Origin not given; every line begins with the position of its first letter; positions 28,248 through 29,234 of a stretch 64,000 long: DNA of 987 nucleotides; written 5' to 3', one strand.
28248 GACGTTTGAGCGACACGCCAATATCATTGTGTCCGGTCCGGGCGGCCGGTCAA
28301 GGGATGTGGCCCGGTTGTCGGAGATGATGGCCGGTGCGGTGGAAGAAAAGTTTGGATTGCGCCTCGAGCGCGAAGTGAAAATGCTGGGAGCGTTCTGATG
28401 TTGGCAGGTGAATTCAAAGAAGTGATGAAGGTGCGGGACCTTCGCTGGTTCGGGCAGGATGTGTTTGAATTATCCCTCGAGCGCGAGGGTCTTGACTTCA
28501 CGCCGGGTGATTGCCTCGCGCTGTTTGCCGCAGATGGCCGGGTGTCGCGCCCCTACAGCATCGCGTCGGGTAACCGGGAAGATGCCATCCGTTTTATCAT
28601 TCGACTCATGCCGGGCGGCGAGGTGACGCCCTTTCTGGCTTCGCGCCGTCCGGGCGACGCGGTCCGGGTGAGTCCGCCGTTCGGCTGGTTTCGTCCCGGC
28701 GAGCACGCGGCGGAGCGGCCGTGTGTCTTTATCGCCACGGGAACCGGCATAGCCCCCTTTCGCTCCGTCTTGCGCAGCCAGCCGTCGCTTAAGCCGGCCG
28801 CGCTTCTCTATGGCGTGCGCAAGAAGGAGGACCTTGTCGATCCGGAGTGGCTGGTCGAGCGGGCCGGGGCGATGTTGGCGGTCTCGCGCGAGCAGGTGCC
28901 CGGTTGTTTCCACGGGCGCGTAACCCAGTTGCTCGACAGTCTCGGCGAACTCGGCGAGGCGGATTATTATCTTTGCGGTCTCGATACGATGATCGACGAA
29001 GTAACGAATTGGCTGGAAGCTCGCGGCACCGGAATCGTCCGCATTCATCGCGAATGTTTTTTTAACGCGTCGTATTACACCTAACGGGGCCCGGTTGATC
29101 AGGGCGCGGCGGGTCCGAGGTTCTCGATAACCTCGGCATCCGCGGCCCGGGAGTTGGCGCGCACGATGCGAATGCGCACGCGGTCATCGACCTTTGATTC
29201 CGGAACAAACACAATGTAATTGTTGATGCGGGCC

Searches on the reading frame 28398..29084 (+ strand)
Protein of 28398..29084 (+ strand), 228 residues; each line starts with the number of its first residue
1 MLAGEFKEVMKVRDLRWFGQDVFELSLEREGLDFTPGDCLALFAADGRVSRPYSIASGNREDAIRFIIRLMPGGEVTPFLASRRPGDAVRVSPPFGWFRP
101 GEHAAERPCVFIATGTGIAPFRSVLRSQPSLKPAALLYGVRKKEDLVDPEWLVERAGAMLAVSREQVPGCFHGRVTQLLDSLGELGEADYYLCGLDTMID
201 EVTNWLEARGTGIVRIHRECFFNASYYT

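Call 3: search_protein_families(library=pfam, proteins=[window:28398-29084:+], max_evalue=1)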
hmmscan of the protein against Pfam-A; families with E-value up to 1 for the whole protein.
window:28398-29084:+ (228 aa): 4 families
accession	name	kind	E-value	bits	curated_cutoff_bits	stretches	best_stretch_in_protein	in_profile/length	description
PF00175.26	NAD_binding_1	-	2.1e-09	38.4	22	1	111-202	1-107/109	Oxidoreductase NAD-binding domain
PF00970.30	FAD_binding_6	-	3.7e-08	34.1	21.1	1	23-98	19-97/99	Oxidoreductase FAD-binding domain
PF13550.12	Phage-tail_3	-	0.032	14.5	23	1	16-43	122-149/164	Putative phage tail protein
PF22290.1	DmmA-like_N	-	0.28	12.1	33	1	93-210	7-118/124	Dimethylamine monooxygenase subunit DmmA-like, N-terminal domain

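Call 4: search_protein_families(library=ncbifam, proteins=[window:28398-29084:+], max_evalue=1)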
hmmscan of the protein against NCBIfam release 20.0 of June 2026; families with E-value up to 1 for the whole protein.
window:28398-29084:+ (228 aa): 24 families
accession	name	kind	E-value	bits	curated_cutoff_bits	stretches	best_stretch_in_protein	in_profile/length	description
NF040810.1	BenC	equivalog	1.3e-27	96.8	430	1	12-221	109-330/333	benzoate 1,2-dioxygenase electron transfer component BenC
NF008822.0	PRK11872.1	equivalog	9.9e-22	77.4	402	1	25-223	128-337/341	anthranilate 1,2-dioxygenase electron transfer component AntC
NF045803.1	MethMoxFADbindMmoC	equivalog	2.7e-21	75.7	500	1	29-222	135-341/343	aromatic/alkene monooxygenase hydroxylase FAD-binding subunit MmoC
TIGR02160.1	PA_CoA_Oxy5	hypoth_equivalog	6.5e-18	64.6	420.8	1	30-222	29-242/352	1,2-phenylacetyl-CoA epoxidase subunit PaaE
NF009805.0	PRK13289.1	equivalog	1.5e-11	43.8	432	2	33-128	184-283/399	NO-inducible flavohemoprotein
NF008178.0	PRK10926.1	equivalog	4.6e-11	42.4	390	1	11-187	8-196/248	ferredoxin--NADP(+) reductase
NF004317.0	PRK05713.1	equivalog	6.2e-11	42.1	338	1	11-127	95-213/312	iron-sulfur-binding ferredoxin reductase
NF007964.0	PRK10684.1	equivalog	1.1e-10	41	383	1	44-225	48-241/333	NADH oxidoreductase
NF006220.0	PRK08345.1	subfamily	2.3e-09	36.9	395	1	23-147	28-158/294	cytochrome-c3 hydrogenase subunit gamma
NF000796.0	PRK00054.1-1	equivalog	6.9e-09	35.3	224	1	23-210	19-193/254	dihydroorotate dehydrogenase electron transfer subunit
NF005963.0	PRK08051.1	equivalog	7.4e-08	32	230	1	11-212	7-221/233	NAD(P)H-flavin reductase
NF040830.1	sulfhyd_ShyC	equivalog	5.4e-07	29.1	600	1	30-147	35-152/288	NAD(P)-dependent hydrogenase/sulfhydrogenase 2 subunit gamma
TIGR01941.1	nqrF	equivalog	9.3e-07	28.1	295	1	71-145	237-313/405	NADH:ubiquinone reductase (Na(+)-transporting) subunit F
NF040835.1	sulfhyd_HydG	equivalog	6.7e-05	22.3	650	1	31-125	47-139/292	NADPH-dependent hydrogenase/sulfhydrogenase 1 subunit gamma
NF052252.1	flav_redu_LuxG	exception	0.00012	21.3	340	1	85-206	82-213/232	flavin mononucleotide reductase LuxG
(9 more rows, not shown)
